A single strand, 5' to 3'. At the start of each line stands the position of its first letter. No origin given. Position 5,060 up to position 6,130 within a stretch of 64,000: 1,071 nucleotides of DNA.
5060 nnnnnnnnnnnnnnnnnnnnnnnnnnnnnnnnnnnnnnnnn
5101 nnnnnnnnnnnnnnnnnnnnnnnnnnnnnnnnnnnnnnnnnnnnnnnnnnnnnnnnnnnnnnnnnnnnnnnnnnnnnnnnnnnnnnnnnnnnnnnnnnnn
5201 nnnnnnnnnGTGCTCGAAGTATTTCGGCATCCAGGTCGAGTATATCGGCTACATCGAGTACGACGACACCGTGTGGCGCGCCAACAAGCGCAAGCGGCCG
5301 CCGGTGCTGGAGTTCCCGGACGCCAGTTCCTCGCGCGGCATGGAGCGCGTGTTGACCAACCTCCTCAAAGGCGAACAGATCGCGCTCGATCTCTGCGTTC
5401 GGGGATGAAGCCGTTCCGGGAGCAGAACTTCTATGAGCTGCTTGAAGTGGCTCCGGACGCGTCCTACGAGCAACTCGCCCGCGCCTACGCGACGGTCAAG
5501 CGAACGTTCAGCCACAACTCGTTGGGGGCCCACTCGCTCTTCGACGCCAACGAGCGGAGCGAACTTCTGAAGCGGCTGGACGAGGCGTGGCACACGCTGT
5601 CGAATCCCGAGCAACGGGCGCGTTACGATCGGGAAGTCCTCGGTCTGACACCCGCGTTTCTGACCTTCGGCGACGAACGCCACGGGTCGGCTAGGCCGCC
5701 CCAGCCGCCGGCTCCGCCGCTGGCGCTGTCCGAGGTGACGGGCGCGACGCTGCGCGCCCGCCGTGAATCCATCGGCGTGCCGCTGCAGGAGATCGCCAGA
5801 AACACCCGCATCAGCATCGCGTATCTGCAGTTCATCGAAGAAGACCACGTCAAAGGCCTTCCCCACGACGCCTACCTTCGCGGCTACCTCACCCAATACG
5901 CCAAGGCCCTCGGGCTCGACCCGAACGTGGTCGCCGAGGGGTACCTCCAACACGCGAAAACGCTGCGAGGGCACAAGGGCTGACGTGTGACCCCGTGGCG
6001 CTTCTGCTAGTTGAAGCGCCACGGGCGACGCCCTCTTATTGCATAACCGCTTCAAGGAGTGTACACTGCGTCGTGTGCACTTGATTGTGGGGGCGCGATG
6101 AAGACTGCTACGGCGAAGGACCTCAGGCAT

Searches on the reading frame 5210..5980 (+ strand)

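Call 52: search_protein_families(library=pfam, proteins=[window:5210-5980:+], max_evalue=0.0001)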
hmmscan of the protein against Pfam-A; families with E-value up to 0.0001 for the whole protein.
window:5210-5980:+ (257 aa): 2 families
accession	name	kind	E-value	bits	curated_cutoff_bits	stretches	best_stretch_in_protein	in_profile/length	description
PF13413.12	HTH_25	-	2.8e-21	75.5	24.6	1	180-239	1-60/62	Helix-turn-helix domain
PF00226.36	DnaJ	-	5e-07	30.2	27.8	1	73-140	1-63/63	DnaJ domain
